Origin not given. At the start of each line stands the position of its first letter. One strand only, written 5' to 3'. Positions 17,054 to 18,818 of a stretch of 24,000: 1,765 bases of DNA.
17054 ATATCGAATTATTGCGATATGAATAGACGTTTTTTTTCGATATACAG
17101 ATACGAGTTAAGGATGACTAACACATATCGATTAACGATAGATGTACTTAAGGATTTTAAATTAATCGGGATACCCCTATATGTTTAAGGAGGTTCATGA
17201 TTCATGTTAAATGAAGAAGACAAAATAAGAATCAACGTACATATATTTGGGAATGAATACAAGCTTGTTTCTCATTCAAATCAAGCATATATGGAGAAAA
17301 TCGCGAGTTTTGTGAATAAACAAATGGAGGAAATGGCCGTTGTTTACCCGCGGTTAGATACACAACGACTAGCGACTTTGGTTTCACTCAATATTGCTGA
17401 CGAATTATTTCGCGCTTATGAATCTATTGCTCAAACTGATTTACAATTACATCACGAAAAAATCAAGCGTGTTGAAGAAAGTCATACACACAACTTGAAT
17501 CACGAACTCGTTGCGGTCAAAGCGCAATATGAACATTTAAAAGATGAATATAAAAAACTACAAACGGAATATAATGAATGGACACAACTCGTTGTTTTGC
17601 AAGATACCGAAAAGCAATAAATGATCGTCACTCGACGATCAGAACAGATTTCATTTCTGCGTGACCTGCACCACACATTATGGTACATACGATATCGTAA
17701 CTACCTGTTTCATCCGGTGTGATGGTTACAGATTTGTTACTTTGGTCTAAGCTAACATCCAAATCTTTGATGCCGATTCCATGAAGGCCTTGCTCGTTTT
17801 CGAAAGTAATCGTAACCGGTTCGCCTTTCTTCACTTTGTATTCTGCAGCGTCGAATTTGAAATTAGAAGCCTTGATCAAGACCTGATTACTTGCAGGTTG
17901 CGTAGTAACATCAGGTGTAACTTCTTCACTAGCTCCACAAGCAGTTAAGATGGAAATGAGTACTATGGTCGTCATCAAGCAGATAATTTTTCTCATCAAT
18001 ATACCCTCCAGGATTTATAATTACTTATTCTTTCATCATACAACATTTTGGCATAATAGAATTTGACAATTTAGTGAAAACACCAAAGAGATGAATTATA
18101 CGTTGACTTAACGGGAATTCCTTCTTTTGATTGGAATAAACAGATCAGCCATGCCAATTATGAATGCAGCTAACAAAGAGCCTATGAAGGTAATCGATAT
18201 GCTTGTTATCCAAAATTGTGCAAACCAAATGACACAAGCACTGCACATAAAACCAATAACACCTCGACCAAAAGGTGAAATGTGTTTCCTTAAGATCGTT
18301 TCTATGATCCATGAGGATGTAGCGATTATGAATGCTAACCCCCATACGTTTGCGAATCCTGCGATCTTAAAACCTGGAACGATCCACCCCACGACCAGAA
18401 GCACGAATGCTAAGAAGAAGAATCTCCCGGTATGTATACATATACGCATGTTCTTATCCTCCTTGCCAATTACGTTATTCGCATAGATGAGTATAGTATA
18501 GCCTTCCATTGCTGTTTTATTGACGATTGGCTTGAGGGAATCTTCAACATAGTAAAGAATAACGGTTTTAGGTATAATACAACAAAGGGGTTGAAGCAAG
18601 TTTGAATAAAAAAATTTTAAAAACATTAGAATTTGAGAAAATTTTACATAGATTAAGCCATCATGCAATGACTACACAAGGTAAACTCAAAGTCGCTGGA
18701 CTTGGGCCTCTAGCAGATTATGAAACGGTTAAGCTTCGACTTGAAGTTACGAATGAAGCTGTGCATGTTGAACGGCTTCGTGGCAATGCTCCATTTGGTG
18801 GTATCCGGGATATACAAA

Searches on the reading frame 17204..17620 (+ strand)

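Call 70: search_protein_families(library=pfam, proteins=[window:17204-17620:+], max_evalue=0.001)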
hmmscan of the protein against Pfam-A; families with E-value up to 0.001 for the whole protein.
window:17204-17620:+ (138 aa): 1 family
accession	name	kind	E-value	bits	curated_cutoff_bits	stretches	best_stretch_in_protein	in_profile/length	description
PF05164.18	ZapA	-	3e-19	69.5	23.8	1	10-92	1-86/88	Cell division protein ZapA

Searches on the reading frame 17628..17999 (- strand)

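Call 70: search_protein_families(library=pfam, proteins=[window:17628-17999:-], max_evalue=0.001)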
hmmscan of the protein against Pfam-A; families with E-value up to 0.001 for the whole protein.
window:17628-17999:- (123 aa): 1 family
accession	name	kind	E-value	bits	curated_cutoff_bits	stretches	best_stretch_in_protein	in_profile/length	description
PF13473.12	Cupredoxin_1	-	8.4e-08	32.6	27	1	16-108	6-94/104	Cupredoxin-like domain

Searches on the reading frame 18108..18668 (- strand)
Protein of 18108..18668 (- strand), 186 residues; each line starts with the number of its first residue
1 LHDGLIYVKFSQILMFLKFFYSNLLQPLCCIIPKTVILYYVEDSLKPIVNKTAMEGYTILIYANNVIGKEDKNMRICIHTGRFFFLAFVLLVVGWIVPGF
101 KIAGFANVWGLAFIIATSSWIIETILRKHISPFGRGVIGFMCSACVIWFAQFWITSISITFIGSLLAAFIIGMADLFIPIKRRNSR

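Call 70: search_protein_families(library=pfam, proteins=[window:18108-18668:-], max_evalue=0.001)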
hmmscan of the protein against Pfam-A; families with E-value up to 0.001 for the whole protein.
window:18108-18668:- (186 aa): 1 family
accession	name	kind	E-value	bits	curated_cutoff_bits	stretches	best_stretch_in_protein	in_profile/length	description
PF04020.18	Phage_holin_4_2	-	9.9e-10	39.4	28.8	1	82-176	6-104/105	Mycobacterial 4 TMS phage holin, superfamily IV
